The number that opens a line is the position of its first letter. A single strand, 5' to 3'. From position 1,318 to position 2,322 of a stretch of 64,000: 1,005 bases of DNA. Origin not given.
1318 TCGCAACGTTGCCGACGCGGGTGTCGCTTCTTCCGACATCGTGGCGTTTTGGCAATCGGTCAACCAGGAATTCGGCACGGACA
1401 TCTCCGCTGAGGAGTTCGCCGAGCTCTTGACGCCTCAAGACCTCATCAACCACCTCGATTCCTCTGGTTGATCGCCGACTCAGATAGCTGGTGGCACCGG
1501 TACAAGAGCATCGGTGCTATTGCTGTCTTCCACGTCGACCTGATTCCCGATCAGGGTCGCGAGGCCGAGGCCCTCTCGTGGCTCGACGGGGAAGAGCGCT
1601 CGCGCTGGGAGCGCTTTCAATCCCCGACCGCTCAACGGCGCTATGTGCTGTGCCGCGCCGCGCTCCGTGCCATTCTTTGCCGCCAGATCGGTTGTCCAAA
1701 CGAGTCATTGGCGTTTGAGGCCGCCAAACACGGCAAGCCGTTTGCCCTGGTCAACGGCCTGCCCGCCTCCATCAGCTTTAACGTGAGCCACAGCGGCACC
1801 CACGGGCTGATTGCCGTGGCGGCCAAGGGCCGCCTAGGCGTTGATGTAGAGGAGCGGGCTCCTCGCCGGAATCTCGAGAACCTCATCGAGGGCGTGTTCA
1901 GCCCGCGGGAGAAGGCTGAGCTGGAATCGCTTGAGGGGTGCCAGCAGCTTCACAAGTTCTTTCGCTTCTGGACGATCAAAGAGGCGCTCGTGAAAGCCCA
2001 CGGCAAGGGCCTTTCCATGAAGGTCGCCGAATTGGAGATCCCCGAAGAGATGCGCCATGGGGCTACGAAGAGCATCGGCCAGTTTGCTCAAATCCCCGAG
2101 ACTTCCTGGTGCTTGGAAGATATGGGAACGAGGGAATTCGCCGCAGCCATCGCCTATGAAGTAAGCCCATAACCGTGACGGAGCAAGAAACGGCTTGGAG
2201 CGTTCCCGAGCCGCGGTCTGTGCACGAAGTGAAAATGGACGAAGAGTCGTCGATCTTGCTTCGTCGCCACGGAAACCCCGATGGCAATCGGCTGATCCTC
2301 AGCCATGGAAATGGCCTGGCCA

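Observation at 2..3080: AT-less ketosynthase that keeps both AT-flanking linkers, followed by a discrete carrier protein, PPTase and hydrolase at a cluster edge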

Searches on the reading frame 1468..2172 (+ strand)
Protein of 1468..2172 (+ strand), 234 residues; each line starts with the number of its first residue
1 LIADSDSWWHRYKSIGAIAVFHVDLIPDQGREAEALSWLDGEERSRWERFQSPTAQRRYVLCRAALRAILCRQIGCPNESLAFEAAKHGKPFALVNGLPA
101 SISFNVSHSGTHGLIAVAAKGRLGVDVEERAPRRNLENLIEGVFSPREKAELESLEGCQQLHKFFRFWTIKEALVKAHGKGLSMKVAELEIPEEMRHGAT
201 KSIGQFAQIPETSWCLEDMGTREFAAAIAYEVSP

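Call 4: search_protein_families(library=pfam, proteins=[window:1468-2172:+], max_evalue=1)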
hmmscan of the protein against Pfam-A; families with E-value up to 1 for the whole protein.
window:1468-2172:+ (234 aa): 3 families
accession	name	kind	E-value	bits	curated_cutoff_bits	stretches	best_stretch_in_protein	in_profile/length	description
PF01648.25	ACPS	-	1.3e-18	67.5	25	1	123-229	2-111/111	4'-phosphopantetheinyl transferase superfamily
PF22624.1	AASDHPPT_N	-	5.3e-10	39.9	27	1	33-116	11-96/100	4'-phosphopantetheinyl transferase, N-terminal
PF19349.4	DUF5927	-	0.23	10.9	27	1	119-200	44-118/300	Family of unknown function (DUF5927)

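Call 5: search_protein_families(library=ncbifam, proteins=[window:1468-2172:+], max_evalue=1)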
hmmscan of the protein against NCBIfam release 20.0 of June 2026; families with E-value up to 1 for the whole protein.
window:1468-2172:+ (234 aa): 6 families
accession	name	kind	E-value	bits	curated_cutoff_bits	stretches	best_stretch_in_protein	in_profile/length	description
NF042922.1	4PPT_HetI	equivalog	3.7e-32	111.5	370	1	18-195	19-195/235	4'-phosphopantetheinyl transferase HetI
NF007676.0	PRK10351.1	equivalog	9e-20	71.1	174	1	51-180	24-145/195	4'-phosphopantetheinyl transferase AcpT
TIGR00556.1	pantethn_trn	domain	1.2e-08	35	45.35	1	123-192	5-81/128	phosphopantetheine--protein transferase domain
NF047349.1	4PPT_AusB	equivalog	1.3e-07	31.3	225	1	82-197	64-167/205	aureusimine biosynthesis 4'-phosphopantetheinyl transferase AusB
NF007604.0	PRK10251.1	equivalog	0.0062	16.1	169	1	99-161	84-145/209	enterobactin synthase subunit EntD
NF011253.0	PRK14659.1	equivalog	0.23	12.1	156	1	142-191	29-81/123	holo-[acyl-carrier-protein] synthase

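Call 6: find_encoding_contigs(protein=window:1468-2172:+, flank=10000, max_places=10)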
Protein window:1468-2172:+ (234 aa): 2 contigs read that carry it; 2 places shown.
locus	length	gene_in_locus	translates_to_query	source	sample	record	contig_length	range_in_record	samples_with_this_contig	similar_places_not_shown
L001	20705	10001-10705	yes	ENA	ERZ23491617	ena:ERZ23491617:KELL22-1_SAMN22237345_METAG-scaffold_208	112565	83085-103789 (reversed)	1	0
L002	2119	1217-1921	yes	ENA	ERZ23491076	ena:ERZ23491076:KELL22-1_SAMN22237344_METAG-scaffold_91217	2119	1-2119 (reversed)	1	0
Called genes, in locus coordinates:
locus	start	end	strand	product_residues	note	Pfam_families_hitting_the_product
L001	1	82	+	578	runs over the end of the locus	PF00860:Xan_ur_permease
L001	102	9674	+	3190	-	PF00109:ketoacyl-synt, PF02801:Ketoacyl-synt_C, PF16197:KAsynt_C_assoc, PF22336:RhiE-like_linker, PF22621:CurL-like_PKS_C, PF00698:Acyl_transf_1, PF21089:PKS_DH_N, PF14765:PS-DH, +17 more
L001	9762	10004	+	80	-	PF00550:PP-binding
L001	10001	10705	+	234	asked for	PF22624:AASDHPPT_N, PF01648:ACPS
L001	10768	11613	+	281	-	PF12697:Abhydrolase_6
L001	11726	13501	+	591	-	PF00496:SBP_bac_5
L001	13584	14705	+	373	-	PF19300:BPD_transp_1_N, PF00528:BPD_transp_1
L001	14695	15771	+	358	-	PF00528:BPD_transp_1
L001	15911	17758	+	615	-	PF00496:SBP_bac_5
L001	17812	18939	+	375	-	PF19300:BPD_transp_1_N, PF00528:BPD_transp_1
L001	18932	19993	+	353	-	PF00528:BPD_transp_1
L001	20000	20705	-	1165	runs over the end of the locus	PF02775:TPP_enzyme_C (weak), PF01558:POR, PF20169:DUF6537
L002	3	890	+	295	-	?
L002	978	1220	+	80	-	PF00550:PP-binding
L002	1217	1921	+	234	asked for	PF22624:AASDHPPT_N, PF01648:ACPS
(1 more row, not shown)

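Call 8: search_protein_families(library=pfam, proteins=[L001:102-9674:+], max_evalue=0.01)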
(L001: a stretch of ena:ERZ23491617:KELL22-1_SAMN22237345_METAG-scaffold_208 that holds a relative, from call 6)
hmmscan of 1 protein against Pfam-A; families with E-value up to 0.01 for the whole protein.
L001:102-9674:+ (3190 aa): 24 families
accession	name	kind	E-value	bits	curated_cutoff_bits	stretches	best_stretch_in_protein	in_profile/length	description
PF00109.32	ketoacyl-synt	-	1.9e-153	509.7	20.8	2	7-259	2-252/252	Beta-ketoacyl synthase, N-terminal domain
PF02801.28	Ketoacyl-synt_C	-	1.4e-84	280.4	20.8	2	268-385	2-119/119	Beta-ketoacyl synthase, C-terminal domain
PF08659.16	KR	-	7.8e-64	215.3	22.6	1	2213-2389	2-179/180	KR domain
PF00698.26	Acyl_transf_1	-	1.9e-58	198.8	32.7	1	570-851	2-273/319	Acyl transferase domain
PF22621.2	CurL-like_PKS_C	-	4.8e-32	110.2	27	2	3049-3121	2-64/64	CurL-like, PKS C-terminal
PF16197.11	KAsynt_C_assoc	-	3.1e-28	98.8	33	2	2959-3078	1-91/111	Ketoacyl-synthetase C-terminal extension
PF13602.12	ADH_zinc_N_2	-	4.4e-26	92.8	27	1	2060-2198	1-134/134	Zinc-binding dehydrogenase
PF14765.12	PS-DH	-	3.6e-24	85.6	23.7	1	1096-1244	14-164/166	Polyketide synthase dehydratase N-terminal domain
PF22336.2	RhiE-like_linker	-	4e-21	75.2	27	2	486-553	2-64/67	RhiE-like, KS-MAT linker domain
PF00107.32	ADH_zinc_N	-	1.9e-20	73.6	31.8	1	2029-2116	1-89/129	Zinc-binding dehydrogenase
PF08242.18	Methyltransf_12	-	5e-17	62.9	30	1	1478-1579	1-98/98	Methyltransferase domain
PF21089.3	PKS_DH_N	-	5.2e-15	55.7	27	1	942-1059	1-103/103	Polyketide synthase dehydratase domain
PF00106.31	adh_short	-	2.2e-14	53.8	26.6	1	2214-2370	3-160/195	short chain dehydrogenase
PF00550.31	PP-binding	-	1e-10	42.1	20.8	1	2493-2558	3-67/67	Phosphopantetheine attachment site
PF08241.18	Methyltransf_11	-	1.6e-10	41.9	21.2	1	1478-1580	1-94/95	Methyltransferase domain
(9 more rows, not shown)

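Call 14: find_homologous_proteins(query=L001:7842-9671:+, max_evalue=1e-30)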
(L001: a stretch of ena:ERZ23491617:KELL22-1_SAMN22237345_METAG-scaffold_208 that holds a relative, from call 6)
Query L001:7842-9671:+ (610 aa): 5539 proteins with E <= 1e-30 among 8000 candidates; the best 120 are listed.
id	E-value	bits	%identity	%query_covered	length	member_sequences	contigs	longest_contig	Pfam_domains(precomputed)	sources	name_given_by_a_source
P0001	0.0e+0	1020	75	100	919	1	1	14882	PF08659.17,PF22336.3,PF00109.33,PF22621.3,PF00550.32,PF02801.29,PF16197.12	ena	-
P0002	1.6e-295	1000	75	99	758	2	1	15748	PF22336.3,PF00109.33,PF22621.3,PF00550.32,PF00108.30,PF02801.29,PF16197.12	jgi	-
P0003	2.7e-216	738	58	100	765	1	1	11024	PF22336.3,PF00109.33,PF22621.3,PF00550.32,PF02801.29,PF16197.12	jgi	-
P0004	9.5e-216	736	58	90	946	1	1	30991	PF22336.3,PF00109.33,PF22621.3,PF00550.32,PF02801.29,PF16197.12,PF00698.27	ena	-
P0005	3.6e-215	734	55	99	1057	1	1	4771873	PF08659.17,PF22336.3,PF00109.33,PF22621.3,PF00550.32,PF13561.13,PF00106.32,PF02801.29,PF16197.12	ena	-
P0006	2.3e-214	732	59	98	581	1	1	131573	PF22336.3,PF00109.33,PF22621.3,PF02801.29,PF16197.12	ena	-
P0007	1.4e-213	729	59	88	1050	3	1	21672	PF22336.3,PF00109.33,PF22621.3,PF00550.32,PF02801.29,PF16197.12,PF00698.27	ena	-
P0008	1.7e-212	726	56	91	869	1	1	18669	PF22336.3,PF00109.33,PF22621.3,PF00550.32,PF00108.30,PF02801.29,PF16197.12,PF00698.27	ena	-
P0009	8.9e-212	723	59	98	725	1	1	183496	PF22336.3,PF00109.33,PF22621.3,PF00550.32,PF02801.29,PF16197.12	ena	-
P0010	2.2e-211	722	55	99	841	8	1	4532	PF22336.3,PF00109.33,PF22621.3,PF00550.32,PF02801.29,PF16197.12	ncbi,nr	ncbi:MAG: beta-ketoacyl synthase N-terminal-like domain-containing protein, partial [Rhodospirillace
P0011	7.7e-211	720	55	100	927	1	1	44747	PF08659.17,PF22336.3,PF00109.33,PF22621.3,PF00550.32,PF00108.30,PF02801.29,PF16197.12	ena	-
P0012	2.3e-210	718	58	98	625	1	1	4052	PF22336.3,PF00109.33,PF22621.3,PF00108.30,PF02801.29,PF16197.12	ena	-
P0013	7.3e-209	714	58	89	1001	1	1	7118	PF22336.3,PF00109.33,PF22621.3,PF00550.32,PF00108.30,PF02801.29,PF16197.12,PF00698.27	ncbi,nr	ncbi:MAG: beta-ketoacyl synthase N-terminal-like domain-containing protein, partial [bacterium]|nr:b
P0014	1.5e-207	709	53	97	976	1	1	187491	PF22336.3,PF00109.33,PF22621.3,PF00550.32,PF02801.29,PF16197.12,PF00698.27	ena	-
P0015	2.4e-207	709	57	100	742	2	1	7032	PF22336.3,PF00109.33,PF22621.3,PF00550.32,PF02801.29,PF16197.12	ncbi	-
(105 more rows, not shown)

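Call 49: search_solved_structures(query=L001:6714-7301:+, max_evalue=1e-10, show_alignments=2)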
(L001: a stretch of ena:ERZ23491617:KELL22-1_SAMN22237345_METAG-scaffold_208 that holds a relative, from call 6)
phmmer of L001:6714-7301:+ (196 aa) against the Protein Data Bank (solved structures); distinct sequences matched with E-value up to 1e-10: 58.
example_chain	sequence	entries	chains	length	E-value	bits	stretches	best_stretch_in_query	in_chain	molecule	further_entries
9d2y_A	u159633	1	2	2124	1.4e-44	155.5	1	5-190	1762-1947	Multifunctional mycocerosic acid synthase membrane-associated MAS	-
9d2z_A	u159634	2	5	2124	1.4e-44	155.5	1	5-190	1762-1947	Mycocerosic acid synthase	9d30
3mjv_A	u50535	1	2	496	1.4e-40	142.5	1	10-192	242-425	AmphB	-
3mjc_A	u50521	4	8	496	3.8e-40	141.1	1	10-192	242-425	AmphB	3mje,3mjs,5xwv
4dif_A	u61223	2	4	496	4.7e-40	140.8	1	10-192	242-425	AmphB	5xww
3mjt_A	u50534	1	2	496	1.9e-39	138.8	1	10-192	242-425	AmphB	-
5bp4_A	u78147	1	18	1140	4.6e-37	131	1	5-190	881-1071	Mycocerosic acid synthase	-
2fr0_A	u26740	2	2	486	2.4e-36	128.7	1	8-191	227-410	Erythromycin synthase, EryAI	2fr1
6w7s_A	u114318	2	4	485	2.4e-36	128.7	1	8-191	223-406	EryAI | KR1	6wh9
7m7j_B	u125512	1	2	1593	1.2e-35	126.5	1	8-191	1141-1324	EryAI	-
7m7i_B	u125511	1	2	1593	1.2e-35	126.5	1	8-191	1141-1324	EryAI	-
7m7f_B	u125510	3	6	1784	1.5e-35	126.1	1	8-191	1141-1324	EryAI,6-deoxyerythronolide-B synthase EryA3, modules 5 and 6 chimera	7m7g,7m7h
8tjn_B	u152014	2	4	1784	1.5e-35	126.1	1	8-191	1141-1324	EryAI,6-deoxyerythronolide-B synthase EryA3, modules 5 and 6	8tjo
7m7e_B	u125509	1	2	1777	4.1e-35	124.7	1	8-191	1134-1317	6-deoxyerythronolide-B synthase EryA2, modules 3 and 4,EryAI,6-deoxyerythronolide-B syntha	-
3slk_A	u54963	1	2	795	4.2e-35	124.7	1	9-195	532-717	Polyketide synthase extender module 2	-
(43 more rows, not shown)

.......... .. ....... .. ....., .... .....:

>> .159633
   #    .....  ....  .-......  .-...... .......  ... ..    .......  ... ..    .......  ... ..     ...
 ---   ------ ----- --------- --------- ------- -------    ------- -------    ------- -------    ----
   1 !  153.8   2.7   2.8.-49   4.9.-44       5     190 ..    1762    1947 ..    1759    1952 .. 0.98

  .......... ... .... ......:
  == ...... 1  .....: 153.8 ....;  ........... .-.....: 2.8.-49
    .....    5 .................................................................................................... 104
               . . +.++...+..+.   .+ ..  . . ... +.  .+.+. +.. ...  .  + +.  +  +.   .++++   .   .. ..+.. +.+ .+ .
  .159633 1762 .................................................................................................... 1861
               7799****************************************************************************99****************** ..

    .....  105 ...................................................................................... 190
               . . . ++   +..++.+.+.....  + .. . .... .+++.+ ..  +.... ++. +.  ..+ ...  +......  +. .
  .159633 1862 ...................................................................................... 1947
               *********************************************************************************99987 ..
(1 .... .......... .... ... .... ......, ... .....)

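Call 56: search_solved_structures(query=L001:7842-9671:+, max_evalue=1e-30, show_alignments=0)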
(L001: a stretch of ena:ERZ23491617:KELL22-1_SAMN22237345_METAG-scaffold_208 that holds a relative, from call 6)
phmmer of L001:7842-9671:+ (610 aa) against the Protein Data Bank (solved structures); distinct sequences matched with E-value up to 1e-30: 87 (the best 60 are shown).
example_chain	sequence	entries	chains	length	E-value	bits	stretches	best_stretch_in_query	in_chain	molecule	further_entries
7zma_A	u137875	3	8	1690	4.5e-183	613.4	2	9-610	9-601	Putative polyketide synthase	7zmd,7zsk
4mz0_A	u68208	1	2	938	1.3e-126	426.9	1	7-566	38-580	CurL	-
9jj9_B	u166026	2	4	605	7.6e-117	394.7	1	6-608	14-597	Polyketide synthase GfsA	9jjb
8in9_A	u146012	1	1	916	9e-113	381.2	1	6-545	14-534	Polyketide synthase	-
7vee_A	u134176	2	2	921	5.2e-111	375.4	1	6-545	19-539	Polyketide synthase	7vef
2hg4_A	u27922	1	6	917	3e-109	369.6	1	8-476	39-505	6-Deoxyerythronolide B Synthase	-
9iyw_A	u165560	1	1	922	3.8e-108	366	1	6-545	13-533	Polyketide synthase,GfsA KSQ-AncAT chimeric protein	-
4na1_A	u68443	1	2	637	6e-106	358.7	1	6-432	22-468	Polyketide synthase PksJ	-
7s6b_A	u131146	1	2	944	9.1e-106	358.1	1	7-441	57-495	Polyketide synthase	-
7s6c_A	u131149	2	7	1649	9.6e-106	358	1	4-441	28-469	6-deoxyerythronolide-B synthase EryA2, modules 3 and 4, Lsd14 Polyketide synthase fusion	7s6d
7m7j_B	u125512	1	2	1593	1.6e-105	357.3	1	4-428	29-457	EryAI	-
7m7i_B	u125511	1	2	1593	1.6e-105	357.3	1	4-428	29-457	EryAI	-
7m7f_B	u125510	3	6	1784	2.5e-105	356.6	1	4-428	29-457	EryAI,6-deoxyerythronolide-B synthase EryA3, modules 5 and 6 chimera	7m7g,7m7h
8tjn_B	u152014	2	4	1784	2.5e-105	356.6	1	4-428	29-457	EryAI,6-deoxyerythronolide-B synthase EryA3, modules 5 and 6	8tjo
7uwr_A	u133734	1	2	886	3.2e-105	356.3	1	8-541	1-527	Narbonolide/10-deoxymethynolide synthase PikA1, modules 1 and 2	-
4qyr_A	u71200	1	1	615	1.2e-101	344.4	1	6-609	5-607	AT-less polyketide synthase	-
4tkt_A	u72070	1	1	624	1.9e-88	300.9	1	9-607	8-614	AT-less polyketide synthase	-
4zdn_A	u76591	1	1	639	2.8e-85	290.5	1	7-607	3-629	AT-less polyketide synthase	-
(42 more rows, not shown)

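Call 74: predict_structure(alignment_id=A2)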
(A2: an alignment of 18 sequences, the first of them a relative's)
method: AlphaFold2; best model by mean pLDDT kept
length: 758 residues; sequences in the alignment: 18
mean_pLDDT: 59.2   pTM: 0.56
mean pLDDT of the five models: 59.2, 54.8, 51.1, 46.5, 43.7
residues with pLDDT >= 90: 36; 70-90: 251; 50-70: 202; < 50: 269
segments of 3 or more residues with pLDDT < 50: 1-33, 131-152, 186-193, 198-200, 260-300, 309-317, 346-383, 416-424, 576-611, 659-668, 694-707, 725-728, 734-758
pLDDT, mean of each block of 10 residues (from residue 1): 30 36 30 55 78 89 80 80 63 72 59 80 76 29 24 71 73 78 50 46 53 52 56 58 73 62 43 39 38 41 50 48 77 69 51 35 34 28 62 79 82 57 56 90 90 64 79 84 79 60 88 78 66 83 75 84 72 56 30 27 32 65 71 72 51 50 44 73 81 49 43 68 53 41 32 24
secondary structure, 60 per line:
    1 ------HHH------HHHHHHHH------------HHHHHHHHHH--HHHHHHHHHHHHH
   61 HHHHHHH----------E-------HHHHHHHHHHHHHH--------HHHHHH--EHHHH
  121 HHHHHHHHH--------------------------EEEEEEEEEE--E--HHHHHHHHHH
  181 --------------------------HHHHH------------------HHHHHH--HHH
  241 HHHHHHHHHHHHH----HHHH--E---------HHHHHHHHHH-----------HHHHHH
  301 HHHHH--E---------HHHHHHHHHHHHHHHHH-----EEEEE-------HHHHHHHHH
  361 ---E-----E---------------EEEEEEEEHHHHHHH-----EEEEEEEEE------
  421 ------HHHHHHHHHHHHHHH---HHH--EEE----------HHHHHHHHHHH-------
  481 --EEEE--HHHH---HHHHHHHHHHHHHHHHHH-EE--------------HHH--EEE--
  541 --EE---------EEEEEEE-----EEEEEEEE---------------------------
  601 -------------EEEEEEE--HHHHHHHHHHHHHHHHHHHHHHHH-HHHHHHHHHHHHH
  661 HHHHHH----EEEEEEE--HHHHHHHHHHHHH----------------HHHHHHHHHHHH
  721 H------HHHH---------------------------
elements in order (helices of 4 or more, strands of 3 or more residues): H16-23 H36-45 H48-67 H86-99 H108-113 H117-129 E156-165 H171-180 H207-211 H230-235 H238-253 H258-261 H274-283 H295-305 H318-334 E340-344 H352-360 E386-393 H394-400 E406-414 H427-441 E450-452 H463-473 E483-486 H489-492 H496-513 E536-538 E554-560 E566-573 E614-620 H623-646 H648-666 E671-677 H680-692 H709-721 H728-731
